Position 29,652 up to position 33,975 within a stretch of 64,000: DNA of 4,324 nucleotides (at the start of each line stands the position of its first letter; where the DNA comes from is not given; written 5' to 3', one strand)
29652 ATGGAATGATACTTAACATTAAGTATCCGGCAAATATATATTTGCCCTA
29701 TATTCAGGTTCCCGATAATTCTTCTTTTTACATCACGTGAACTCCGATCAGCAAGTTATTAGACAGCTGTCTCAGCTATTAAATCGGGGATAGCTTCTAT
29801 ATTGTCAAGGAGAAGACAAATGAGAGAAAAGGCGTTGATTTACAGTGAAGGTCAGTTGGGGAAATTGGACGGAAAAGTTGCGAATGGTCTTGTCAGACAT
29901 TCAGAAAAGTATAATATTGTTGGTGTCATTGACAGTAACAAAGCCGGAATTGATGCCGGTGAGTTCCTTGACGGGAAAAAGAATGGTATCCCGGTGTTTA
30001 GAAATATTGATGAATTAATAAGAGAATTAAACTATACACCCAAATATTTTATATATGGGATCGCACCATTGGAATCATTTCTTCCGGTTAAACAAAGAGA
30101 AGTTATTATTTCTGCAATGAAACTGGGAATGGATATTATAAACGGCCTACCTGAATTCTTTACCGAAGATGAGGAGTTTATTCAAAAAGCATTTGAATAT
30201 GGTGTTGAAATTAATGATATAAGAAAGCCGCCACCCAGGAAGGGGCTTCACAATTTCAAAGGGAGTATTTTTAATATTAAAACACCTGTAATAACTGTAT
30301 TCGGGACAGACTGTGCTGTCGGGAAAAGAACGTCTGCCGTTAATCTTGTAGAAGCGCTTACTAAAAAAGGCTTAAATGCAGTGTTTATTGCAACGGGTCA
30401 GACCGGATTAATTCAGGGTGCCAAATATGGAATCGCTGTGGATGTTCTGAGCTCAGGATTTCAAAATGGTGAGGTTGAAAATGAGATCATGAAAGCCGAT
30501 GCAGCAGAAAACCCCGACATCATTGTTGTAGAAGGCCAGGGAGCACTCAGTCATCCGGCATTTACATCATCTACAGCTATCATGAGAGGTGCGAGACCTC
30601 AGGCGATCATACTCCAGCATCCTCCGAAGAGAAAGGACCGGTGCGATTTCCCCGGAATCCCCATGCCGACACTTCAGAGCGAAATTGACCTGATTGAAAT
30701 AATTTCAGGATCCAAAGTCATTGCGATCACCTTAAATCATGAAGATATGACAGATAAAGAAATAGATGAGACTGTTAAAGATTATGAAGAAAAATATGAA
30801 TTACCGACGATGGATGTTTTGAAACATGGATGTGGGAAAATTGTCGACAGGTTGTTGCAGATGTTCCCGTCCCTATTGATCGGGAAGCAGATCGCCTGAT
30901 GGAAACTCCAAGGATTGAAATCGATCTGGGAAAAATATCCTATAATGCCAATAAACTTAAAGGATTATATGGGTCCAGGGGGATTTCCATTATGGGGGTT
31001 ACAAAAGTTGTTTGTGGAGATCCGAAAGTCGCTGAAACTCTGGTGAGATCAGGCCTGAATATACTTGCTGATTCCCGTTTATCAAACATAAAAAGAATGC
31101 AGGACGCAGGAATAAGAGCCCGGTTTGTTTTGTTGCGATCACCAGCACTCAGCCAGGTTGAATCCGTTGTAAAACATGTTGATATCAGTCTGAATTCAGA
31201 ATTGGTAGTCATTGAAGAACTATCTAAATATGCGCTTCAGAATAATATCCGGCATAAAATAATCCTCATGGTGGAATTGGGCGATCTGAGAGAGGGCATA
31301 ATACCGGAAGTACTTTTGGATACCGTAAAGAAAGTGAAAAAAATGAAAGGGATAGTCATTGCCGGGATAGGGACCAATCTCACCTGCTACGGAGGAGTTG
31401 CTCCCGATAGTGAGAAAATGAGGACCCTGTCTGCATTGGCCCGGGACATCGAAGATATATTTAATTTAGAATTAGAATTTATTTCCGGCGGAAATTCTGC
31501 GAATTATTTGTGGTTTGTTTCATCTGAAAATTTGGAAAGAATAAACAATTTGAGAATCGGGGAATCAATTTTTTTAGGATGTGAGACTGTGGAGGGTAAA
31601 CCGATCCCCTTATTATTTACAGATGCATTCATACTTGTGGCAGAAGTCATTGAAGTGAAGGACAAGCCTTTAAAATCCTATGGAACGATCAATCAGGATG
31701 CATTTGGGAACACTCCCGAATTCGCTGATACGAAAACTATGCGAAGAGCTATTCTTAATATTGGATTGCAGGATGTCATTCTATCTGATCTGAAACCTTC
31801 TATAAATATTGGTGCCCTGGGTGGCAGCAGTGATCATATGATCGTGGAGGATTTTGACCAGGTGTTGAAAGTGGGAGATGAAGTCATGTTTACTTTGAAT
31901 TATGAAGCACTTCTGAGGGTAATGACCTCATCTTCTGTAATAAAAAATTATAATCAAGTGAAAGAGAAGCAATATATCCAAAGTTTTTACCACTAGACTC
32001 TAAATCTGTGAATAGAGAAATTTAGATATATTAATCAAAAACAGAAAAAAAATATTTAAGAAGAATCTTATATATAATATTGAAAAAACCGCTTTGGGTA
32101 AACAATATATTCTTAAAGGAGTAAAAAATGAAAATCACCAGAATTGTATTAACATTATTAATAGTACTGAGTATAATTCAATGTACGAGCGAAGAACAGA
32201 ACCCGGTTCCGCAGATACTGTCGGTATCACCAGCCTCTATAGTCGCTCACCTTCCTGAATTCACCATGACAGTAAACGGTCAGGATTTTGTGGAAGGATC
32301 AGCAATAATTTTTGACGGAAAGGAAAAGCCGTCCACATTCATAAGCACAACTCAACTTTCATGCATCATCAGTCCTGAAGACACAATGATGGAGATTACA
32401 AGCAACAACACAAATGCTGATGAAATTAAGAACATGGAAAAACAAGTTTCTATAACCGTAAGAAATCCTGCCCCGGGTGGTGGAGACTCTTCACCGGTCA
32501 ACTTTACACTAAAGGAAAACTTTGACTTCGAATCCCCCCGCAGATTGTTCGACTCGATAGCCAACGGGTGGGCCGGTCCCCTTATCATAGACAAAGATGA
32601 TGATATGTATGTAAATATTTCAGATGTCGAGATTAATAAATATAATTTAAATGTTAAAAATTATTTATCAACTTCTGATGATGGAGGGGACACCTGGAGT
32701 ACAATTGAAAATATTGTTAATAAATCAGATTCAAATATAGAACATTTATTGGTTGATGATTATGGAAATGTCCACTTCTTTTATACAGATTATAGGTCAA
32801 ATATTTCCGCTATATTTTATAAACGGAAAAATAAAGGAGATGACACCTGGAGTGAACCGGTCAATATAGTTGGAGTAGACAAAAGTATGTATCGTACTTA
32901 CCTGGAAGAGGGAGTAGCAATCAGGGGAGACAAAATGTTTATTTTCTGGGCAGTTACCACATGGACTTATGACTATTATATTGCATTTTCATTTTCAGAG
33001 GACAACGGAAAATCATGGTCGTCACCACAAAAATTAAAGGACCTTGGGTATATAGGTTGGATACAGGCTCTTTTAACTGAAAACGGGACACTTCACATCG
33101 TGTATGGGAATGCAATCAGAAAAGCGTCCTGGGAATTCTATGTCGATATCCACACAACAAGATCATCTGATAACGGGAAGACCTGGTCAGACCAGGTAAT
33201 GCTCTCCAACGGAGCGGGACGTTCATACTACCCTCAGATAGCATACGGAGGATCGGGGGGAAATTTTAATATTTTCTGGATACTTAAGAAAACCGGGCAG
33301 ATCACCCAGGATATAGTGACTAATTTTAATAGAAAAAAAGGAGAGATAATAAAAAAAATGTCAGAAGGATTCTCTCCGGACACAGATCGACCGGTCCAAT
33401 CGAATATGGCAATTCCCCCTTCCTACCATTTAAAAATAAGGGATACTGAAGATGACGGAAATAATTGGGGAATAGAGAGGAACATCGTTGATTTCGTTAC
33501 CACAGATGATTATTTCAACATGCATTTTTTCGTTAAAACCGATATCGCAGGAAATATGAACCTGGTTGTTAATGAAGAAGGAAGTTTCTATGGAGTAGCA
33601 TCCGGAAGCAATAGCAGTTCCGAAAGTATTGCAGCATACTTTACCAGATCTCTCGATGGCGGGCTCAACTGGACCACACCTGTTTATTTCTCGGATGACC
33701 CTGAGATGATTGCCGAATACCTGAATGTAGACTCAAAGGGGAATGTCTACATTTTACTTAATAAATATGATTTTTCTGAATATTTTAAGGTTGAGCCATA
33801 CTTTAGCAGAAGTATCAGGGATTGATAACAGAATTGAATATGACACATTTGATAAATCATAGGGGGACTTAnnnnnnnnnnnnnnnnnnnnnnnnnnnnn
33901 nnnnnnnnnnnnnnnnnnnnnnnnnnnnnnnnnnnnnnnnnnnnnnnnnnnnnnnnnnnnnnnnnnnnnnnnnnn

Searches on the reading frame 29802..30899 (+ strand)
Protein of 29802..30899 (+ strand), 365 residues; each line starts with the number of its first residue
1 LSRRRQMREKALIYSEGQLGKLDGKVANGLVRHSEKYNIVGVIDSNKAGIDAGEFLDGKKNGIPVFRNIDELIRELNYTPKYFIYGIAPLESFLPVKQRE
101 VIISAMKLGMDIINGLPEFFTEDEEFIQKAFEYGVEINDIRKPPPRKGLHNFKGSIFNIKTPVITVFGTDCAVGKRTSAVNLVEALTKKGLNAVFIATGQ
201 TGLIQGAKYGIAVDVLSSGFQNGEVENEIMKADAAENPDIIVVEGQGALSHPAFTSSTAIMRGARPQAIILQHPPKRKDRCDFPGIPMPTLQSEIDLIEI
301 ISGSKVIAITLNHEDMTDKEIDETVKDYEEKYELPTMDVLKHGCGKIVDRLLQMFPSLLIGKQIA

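Call 10: search_protein_families(library=pfam, proteins=[window:29802-30899:+], max_evalue=0.001)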
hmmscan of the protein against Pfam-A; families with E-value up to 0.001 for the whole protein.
window:29802-30899:+ (365 aa): 2 families
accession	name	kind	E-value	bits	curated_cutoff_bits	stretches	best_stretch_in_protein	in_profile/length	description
PF07755.17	DUF1611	-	1.1e-64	218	25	1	152-348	3-201/201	Domain of unknown function (DUF1611_C) P-loop domain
PF17396.8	DUF1611_N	-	1.2e-19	70.9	22.6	1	46-143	2-95/95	Domain of unknown function (DUF1611_N) Rossmann-like domain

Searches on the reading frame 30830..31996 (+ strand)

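Call 10: search_protein_families(library=pfam, proteins=[window:30830-31996:+], max_evalue=0.001)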
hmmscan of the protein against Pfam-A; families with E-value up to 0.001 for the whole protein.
window:30830-31996:+ (388 aa): 1 family
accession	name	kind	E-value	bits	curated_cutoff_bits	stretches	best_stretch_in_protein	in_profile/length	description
PF01168.26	Ala_racemase_N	-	7.6e-23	81.8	24.1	1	31-248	1-216/220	Alanine racemase, N-terminal domain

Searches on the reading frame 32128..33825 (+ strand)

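Call 10: search_protein_families(library=pfam, proteins=[window:32128-33825:+], max_evalue=0.001)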
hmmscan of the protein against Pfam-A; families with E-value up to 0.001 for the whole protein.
window:32128-33825:+ (565 aa): 3 families
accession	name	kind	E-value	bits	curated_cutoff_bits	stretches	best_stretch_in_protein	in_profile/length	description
PF13088.12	BNR_2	-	6.2e-13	49.2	31.4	1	229-355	20-152/277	BNR repeat-like domain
PF24316.1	Tli3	-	3.1e-05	24.7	27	0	143-198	46-109/129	T6SS Tli3 immunity protein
PF01833.30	TIG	-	5.6e-05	23.5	20.9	1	28-127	1-83/84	IPT/TIG domain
